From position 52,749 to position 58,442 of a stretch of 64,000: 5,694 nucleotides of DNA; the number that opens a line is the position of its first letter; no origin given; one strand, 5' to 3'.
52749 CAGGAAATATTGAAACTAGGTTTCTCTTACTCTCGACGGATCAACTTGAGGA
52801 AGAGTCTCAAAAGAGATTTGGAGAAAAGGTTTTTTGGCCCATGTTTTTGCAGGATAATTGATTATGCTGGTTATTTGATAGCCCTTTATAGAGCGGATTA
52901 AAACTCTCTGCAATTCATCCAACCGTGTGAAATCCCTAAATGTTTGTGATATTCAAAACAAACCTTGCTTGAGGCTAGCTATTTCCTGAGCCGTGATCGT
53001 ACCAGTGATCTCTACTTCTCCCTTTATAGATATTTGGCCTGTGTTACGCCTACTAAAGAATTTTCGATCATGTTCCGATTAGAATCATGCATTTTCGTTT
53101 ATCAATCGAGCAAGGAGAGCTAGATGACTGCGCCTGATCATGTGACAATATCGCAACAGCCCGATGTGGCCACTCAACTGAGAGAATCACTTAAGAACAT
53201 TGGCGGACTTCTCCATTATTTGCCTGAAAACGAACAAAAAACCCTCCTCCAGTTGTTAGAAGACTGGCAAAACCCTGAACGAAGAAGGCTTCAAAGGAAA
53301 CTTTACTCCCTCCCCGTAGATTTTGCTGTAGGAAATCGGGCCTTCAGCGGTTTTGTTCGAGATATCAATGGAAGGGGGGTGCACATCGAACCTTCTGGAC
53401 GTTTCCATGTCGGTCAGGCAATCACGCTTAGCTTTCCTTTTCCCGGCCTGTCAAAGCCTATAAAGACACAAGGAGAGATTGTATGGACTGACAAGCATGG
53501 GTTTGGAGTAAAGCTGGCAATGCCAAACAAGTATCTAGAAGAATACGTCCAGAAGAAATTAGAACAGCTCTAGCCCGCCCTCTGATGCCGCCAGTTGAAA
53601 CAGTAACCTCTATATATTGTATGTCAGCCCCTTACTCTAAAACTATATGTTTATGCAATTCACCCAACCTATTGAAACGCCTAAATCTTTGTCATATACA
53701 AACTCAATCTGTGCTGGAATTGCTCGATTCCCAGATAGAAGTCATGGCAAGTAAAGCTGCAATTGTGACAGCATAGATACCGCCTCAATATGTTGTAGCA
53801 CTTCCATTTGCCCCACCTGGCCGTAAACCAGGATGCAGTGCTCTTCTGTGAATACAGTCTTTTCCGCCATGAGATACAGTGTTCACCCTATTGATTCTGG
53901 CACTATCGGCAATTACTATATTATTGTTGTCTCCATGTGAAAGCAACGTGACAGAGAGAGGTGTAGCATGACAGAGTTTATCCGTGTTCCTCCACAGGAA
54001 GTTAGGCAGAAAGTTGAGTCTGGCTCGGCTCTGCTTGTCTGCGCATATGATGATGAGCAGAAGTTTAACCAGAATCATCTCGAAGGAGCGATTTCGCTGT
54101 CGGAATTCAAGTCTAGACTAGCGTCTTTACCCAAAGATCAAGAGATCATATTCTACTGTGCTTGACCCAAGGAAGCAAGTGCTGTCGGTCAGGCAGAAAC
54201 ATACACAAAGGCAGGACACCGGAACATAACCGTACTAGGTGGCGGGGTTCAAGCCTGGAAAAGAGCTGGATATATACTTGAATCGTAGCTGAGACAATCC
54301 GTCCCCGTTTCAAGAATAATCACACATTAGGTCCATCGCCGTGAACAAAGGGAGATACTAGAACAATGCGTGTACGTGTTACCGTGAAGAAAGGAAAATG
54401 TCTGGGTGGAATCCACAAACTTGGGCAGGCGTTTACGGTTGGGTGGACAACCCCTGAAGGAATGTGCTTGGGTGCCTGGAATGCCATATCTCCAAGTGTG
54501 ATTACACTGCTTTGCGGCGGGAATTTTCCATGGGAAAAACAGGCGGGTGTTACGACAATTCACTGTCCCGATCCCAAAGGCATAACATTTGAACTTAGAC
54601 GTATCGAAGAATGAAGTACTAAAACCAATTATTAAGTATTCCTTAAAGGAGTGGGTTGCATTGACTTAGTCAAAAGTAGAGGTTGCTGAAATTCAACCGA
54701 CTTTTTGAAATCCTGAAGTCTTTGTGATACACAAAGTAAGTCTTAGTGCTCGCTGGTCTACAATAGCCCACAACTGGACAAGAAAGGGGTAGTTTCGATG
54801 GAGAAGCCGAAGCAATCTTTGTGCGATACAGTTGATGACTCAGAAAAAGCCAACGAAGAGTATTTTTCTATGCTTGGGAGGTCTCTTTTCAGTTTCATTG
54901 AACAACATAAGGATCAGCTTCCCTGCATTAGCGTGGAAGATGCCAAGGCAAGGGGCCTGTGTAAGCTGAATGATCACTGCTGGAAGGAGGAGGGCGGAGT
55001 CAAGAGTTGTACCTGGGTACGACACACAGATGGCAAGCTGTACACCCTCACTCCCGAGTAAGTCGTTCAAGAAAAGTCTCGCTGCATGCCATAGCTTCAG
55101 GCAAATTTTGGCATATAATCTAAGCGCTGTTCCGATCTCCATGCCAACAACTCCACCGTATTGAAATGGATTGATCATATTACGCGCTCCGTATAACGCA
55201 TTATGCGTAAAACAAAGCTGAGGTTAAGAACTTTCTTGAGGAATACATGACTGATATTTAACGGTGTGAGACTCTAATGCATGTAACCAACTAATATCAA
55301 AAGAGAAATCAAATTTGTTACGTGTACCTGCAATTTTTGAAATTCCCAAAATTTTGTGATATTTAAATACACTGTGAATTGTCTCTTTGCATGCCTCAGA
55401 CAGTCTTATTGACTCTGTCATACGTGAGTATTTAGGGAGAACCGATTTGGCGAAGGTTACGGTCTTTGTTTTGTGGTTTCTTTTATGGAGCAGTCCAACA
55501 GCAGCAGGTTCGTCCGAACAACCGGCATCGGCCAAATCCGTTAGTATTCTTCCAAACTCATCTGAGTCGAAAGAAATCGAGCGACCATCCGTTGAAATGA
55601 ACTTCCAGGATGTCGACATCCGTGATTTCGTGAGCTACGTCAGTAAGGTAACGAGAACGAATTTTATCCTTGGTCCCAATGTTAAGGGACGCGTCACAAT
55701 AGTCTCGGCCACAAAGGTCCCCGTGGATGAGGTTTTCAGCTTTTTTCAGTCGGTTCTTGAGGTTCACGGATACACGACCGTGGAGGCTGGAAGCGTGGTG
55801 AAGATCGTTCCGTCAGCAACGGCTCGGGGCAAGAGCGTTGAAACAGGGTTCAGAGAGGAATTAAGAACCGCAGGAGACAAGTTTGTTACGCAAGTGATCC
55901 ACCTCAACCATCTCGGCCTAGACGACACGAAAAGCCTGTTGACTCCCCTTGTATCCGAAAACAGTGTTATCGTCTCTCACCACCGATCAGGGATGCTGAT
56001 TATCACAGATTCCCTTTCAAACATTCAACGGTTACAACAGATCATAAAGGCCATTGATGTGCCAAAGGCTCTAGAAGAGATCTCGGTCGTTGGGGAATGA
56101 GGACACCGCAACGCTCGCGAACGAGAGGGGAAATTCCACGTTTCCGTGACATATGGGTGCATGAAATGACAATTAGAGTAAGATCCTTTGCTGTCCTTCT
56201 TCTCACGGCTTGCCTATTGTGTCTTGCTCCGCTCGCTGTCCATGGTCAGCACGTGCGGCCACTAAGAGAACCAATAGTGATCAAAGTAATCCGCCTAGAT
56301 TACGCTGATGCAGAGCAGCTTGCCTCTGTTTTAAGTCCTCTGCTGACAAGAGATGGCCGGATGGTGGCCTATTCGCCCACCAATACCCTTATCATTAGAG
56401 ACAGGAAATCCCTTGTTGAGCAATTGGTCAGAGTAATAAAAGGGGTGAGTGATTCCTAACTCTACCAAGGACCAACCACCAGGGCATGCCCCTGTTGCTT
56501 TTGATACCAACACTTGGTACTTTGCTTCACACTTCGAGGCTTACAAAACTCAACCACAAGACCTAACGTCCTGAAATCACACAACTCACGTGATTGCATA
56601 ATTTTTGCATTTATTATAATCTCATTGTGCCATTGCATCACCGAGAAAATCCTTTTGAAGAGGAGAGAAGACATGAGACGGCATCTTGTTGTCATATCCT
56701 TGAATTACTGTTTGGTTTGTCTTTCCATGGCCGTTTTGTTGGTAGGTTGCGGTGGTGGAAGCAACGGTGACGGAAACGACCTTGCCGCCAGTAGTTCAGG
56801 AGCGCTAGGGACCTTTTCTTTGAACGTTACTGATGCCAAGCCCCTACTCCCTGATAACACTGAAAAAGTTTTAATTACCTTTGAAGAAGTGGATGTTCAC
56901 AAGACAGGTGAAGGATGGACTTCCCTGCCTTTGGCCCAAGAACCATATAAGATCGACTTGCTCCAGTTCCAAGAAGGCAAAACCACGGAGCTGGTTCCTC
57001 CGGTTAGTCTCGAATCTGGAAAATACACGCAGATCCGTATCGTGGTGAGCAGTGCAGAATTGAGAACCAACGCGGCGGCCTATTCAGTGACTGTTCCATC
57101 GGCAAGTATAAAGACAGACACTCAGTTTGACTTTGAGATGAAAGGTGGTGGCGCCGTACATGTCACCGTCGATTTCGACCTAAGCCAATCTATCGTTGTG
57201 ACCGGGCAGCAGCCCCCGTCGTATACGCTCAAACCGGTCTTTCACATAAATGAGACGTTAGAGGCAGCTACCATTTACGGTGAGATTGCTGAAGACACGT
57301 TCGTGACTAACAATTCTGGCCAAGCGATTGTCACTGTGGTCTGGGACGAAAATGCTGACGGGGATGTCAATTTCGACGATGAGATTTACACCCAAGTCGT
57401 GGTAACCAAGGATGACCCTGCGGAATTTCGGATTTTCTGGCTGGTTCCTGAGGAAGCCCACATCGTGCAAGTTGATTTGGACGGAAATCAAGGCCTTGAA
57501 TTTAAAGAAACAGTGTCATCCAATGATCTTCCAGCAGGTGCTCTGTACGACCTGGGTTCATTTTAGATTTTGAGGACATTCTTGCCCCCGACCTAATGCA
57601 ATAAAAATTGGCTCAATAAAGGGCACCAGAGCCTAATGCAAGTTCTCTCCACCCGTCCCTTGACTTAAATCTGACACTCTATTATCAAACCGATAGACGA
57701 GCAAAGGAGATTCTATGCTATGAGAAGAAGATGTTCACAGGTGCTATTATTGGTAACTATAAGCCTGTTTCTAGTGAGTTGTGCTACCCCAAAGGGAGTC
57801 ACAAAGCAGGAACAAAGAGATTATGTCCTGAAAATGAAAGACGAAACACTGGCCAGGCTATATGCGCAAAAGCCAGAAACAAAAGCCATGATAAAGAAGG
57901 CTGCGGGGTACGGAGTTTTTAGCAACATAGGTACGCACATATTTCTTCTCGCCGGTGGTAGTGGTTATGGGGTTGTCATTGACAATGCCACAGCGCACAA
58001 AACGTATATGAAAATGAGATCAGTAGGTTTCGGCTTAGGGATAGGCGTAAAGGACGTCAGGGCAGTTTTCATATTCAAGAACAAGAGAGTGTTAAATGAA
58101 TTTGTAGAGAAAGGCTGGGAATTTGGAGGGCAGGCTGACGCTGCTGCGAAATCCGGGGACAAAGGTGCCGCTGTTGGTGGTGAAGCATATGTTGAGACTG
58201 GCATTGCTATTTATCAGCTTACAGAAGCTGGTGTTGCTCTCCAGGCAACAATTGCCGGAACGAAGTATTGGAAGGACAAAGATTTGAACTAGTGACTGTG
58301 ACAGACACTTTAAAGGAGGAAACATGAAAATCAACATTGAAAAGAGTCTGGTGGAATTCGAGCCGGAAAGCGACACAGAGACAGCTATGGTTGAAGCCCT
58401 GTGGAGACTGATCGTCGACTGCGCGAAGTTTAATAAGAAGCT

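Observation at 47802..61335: Six same-orientation copies of a ~60-bp repeat that embeds a complete promoter, each heading a block of unrelated small genes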

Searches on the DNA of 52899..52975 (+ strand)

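Call 80: search_dna_similar(query=window:52899-52975:+, collection=plasmids, mode=distant, max_evalue=0.01, max_rows=10)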
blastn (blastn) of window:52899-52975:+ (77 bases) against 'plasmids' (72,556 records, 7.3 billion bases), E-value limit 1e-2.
No match.

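Call 81: search_dna_similar(query=window:52899-52975:+, collection=phages, mode=distant, max_evalue=0.01, max_rows=10)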
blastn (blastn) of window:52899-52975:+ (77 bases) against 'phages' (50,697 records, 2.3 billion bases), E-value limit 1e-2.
No match.

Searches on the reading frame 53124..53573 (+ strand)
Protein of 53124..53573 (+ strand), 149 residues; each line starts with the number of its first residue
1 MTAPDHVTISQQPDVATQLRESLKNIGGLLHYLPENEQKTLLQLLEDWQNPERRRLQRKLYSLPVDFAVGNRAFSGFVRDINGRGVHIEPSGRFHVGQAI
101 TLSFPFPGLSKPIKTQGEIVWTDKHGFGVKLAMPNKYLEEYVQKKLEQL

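Call 14: search_protein_families(library=pfam, proteins=[window:53124-53573:+], max_evalue=0.01)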
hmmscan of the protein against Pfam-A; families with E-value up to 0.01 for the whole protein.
window:53124-53573:+ (149 aa): 1 family
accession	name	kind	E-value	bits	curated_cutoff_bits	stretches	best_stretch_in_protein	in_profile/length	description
PF07238.19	PilZ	-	1.3e-10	41.9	22.5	1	52-135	1-90/102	PilZ domain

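Call 16: find_encoding_contigs(protein=window:53124-53573:+, flank=10000, max_places=6)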
Protein window:53124-53573:+ (149 aa): no gene with exactly this product is on record in the collection.

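Call 55: find_homologous_proteins(query=window:53124-53573:+, max_evalue=1e-8)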
Query window:53124-53573:+ (149 aa): 2 proteins with E <= 1e-8 among 29 candidates.
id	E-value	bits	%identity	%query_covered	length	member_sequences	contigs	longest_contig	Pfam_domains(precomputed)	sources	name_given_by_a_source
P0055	3.8e-91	321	97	100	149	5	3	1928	PF07238.20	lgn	-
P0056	1.1e-80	287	89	100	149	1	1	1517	PF07238.20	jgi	jgi:hypothetical protein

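Call 56: find_encoding_contigs(protein=P0055, flank=10000, max_places=6)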
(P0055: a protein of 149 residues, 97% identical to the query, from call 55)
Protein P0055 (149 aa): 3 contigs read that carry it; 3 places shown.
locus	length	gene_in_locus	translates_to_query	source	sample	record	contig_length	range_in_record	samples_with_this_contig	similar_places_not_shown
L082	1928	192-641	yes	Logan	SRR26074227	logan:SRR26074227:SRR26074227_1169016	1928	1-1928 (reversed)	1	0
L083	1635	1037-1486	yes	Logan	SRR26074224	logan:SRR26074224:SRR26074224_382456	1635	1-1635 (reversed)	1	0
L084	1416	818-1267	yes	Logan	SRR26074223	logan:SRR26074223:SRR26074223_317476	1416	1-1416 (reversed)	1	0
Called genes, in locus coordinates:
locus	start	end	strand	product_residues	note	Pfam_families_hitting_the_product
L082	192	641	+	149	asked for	PF07238:PilZ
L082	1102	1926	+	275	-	?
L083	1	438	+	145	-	?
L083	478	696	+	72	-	-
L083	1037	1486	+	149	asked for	PF07238:PilZ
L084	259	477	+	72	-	-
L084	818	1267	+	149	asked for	PF07238:PilZ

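Call 57: find_encoding_contigs(protein=P0056, flank=10000, max_places=4)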
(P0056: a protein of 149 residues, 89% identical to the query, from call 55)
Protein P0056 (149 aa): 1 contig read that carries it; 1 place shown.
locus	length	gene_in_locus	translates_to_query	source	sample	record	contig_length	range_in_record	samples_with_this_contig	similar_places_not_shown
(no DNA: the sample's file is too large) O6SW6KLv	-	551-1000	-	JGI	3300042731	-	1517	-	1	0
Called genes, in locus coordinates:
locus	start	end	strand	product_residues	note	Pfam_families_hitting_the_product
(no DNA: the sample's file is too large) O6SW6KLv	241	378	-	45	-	-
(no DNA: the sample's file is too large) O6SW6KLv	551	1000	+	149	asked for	PF07238:PilZ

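Call 79: search_protein_families(library=pfam, proteins=[L090:908-1387:+, L090:5713-7104:+], max_evalue=0.01)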
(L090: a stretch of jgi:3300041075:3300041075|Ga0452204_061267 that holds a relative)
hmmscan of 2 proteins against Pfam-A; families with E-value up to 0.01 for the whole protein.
L090:908-1387:+ (159 aa): 0 families

L090:5713-7104:+ (464 aa): 0 families

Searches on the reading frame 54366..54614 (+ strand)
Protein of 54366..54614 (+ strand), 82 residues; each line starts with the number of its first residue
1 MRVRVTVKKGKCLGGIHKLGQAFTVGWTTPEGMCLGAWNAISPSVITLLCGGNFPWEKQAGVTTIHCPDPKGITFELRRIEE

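Call 14: search_protein_families(library=pfam, proteins=[window:54366-54614:+], max_evalue=0.01)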
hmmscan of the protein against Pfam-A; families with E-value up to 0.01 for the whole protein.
window:54366-54614:+ (82 aa): 0 families

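Call 68: find_homologous_proteins(query=window:54366-54614:+, max_evalue=1e-15)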
Query window:54366-54614:+ (82 aa): 95 proteins with E <= 1e-15 among 99 candidates.
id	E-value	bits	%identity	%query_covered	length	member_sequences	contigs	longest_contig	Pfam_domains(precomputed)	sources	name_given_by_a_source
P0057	3.1e-46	173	87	100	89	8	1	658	-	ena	-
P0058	1.9e-44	167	88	99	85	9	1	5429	-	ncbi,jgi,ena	-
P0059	3.8e-43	163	83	100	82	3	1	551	-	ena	-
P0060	5.2e-43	163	81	91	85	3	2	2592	-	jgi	-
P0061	1.6e-40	155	78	100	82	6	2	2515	-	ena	-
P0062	8.8e-40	152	78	100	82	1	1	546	-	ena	-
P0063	1.5e-39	152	80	98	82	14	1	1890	-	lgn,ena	-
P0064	1.0e-38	149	77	99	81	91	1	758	-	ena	-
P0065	9.5e-37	143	75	99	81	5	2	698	-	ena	-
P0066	1.7e-36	142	71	100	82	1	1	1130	-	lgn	-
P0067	1.7e-36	142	72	100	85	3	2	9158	-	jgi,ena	-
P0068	2.2e-36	141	77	99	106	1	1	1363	-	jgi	jgi:uncharacterized repeat protein (TIGR04076 family)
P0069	2.8e-36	141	71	100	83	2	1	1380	-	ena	-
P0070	3.8e-36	141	70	100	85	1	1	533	-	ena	-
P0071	9.8e-36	139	75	99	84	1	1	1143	-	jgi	jgi:uncharacterized repeat protein (TIGR04076 family)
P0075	2.1e-35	138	72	99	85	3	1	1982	-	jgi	jgi:uncharacterized repeat protein (TIGR04076 family)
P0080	2.7e-34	135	69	99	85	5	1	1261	-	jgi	jgi:uncharacterized repeat protein (TIGR04076 family)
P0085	3.7e-33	131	68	100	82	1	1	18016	-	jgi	jgi:uncharacterized repeat protein (TIGR04076 family)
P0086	4.0e-33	131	68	98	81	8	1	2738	-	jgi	jgi:uncharacterized repeat protein (TIGR04076 family)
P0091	9.5e-33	130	66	100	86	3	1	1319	-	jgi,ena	jgi:uncharacterized repeat protein (TIGR04076 family)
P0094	1.5e-32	129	67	99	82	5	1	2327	-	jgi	jgi:uncharacterized repeat protein (TIGR04076 family)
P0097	2.6e-32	128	71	100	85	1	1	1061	-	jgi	jgi:uncharacterized repeat protein (TIGR04076 family)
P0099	3.5e-32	128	66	100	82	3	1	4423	-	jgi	jgi:uncharacterized repeat protein (TIGR04076 family)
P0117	2.1e-30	122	65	98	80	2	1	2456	-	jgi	jgi:uncharacterized repeat protein (TIGR04076 family)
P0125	3.4e-29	118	66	96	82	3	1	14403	-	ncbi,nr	ncbi:MAG: TIGR04076 family protein [Chloroflexota bacterium]|nr:TIGR04076 family protein [Chloroflex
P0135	6.3e-28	114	61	100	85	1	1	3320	-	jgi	jgi:uncharacterized repeat protein (TIGR04076 family)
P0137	1.1e-27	114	62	99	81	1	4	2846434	-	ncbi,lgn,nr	ncbi:MAG: TIGR04076 family protein [candidate division WOR-3 bacterium]|nr:MAG: TIGR04076 family pro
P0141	4.5e-27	112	62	99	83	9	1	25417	-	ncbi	ncbi:TIGR04076 family protein [Thermodesulfobacteriota bacterium]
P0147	1.6e-25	107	59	96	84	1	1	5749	-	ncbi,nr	ncbi:TIGR04076 family protein [candidate division KSB1 bacterium]|nr:TIGR04076 family protein [candi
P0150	5.8e-19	86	73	60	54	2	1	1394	-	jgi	jgi:uncharacterized repeat protein (TIGR04076 family)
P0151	2.2e-16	77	71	59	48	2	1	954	-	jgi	jgi:uncharacterized repeat protein (TIGR04076 family)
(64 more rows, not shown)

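Call 69: find_encoding_contigs(protein=P0058, flank=10000, max_places=5)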
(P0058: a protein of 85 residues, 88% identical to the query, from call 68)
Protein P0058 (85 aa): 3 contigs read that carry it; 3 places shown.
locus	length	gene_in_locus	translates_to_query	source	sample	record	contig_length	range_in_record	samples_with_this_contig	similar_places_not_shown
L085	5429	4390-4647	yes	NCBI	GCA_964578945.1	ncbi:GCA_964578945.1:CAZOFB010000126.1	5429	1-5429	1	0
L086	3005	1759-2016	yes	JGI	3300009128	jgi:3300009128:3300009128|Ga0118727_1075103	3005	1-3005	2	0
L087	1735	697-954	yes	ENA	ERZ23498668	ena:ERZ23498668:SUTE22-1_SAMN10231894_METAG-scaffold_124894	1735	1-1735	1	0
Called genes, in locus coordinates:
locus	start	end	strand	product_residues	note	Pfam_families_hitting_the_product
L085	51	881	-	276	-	PF12849:PBP_like_2, PF01547:SBP_bac_1, PF13531:SBP_bac_11, PF12727:PBP_like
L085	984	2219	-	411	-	PF16930:Porin_5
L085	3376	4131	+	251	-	PF03773:ArsP_1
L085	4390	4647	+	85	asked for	-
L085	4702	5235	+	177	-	PF00293:NUDIX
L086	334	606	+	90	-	-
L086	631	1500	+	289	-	PF03773:ArsP_1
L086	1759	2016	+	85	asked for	-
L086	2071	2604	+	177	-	PF00293:NUDIX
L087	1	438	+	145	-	?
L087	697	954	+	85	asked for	-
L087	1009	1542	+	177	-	PF00293:NUDIX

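Call 70: find_encoding_contigs(protein=P0060, flank=10000, max_places=5)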
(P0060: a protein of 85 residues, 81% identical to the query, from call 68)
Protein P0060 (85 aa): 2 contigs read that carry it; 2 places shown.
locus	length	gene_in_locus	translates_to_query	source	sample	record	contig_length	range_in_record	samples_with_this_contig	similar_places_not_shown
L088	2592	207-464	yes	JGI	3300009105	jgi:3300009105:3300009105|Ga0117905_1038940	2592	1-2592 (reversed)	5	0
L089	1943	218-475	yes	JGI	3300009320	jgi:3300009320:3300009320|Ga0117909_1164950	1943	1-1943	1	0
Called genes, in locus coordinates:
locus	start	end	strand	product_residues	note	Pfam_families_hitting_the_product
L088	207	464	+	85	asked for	-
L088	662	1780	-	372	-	-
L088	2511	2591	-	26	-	?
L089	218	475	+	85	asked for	-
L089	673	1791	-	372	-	-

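Call 89: search_protein_families(library=ncbifam, proteins=[window:54366-54614:+], max_evalue=0.01)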
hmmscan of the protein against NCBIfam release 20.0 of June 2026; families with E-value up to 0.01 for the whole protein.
window:54366-54614:+ (82 aa): 1 family
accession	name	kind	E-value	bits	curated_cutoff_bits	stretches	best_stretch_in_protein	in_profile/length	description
TIGR04076.1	TIGR04076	subfamily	1.2e-14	54.6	33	1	2-82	3-91/91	TIGR04076 family protein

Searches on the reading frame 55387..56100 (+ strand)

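Call 14: search_protein_families(library=pfam, proteins=[window:55387-56100:+], max_evalue=0.01)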
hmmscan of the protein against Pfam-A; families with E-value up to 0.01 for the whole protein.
window:55387-56100:+ (237 aa): 2 families
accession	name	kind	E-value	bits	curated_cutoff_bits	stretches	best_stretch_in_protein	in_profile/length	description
PF21305.2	type_II_gspD_N0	-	1.1e-25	89.7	27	1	71-140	1-71/71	GspD-like, N0 domain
PF03958.22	Secretin_N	-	2.3e-10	41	28.2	1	168-228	1-68/69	Bacterial type II/III secretion system short domain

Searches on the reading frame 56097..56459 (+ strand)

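Call 14: search_protein_families(library=pfam, proteins=[window:56097-56459:+], max_evalue=0.01)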
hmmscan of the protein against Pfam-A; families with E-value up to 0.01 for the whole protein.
window:56097-56459:+ (120 aa): 1 family
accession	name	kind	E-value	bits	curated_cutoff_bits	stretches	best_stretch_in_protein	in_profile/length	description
PF03958.22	Secretin_N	-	2.7e-13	50.3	28.2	1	63-115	2-61/69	Bacterial type II/III secretion system short domain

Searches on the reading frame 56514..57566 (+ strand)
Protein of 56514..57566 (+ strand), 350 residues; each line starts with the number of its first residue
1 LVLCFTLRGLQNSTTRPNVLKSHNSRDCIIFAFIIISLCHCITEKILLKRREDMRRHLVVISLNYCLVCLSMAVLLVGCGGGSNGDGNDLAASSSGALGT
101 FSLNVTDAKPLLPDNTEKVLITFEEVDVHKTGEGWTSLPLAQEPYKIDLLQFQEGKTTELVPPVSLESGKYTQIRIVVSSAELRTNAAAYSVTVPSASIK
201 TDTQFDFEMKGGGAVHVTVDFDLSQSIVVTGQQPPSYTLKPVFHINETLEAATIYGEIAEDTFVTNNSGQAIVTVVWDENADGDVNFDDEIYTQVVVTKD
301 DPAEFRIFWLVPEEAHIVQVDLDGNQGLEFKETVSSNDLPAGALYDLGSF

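Call 14: search_protein_families(library=pfam, proteins=[window:56514-57566:+], max_evalue=0.01)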
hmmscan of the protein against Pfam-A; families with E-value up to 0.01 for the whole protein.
window:56514-57566:+ (350 aa): 1 family
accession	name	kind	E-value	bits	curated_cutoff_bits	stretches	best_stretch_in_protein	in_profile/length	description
PF14321.11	DUF4382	-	1.7e-28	100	25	1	99-241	2-136/136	Domain of unknown function (DUF4382)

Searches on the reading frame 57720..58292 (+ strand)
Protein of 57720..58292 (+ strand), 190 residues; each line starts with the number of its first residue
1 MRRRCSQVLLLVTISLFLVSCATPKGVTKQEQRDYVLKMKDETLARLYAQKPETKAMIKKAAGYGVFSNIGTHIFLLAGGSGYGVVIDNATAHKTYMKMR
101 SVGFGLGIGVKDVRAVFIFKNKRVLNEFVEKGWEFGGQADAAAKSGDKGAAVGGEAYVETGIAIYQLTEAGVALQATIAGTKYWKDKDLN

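Call 14: search_protein_families(library=pfam, proteins=[window:57720-58292:+], max_evalue=0.01)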
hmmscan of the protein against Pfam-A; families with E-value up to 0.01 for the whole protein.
window:57720-58292:+ (190 aa): 1 family
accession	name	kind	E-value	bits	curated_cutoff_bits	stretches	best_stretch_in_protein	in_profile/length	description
PF04366.17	Ysc84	-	5.1e-07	29.9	25.1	1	101-190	2-92/127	Las17-binding protein actin regulator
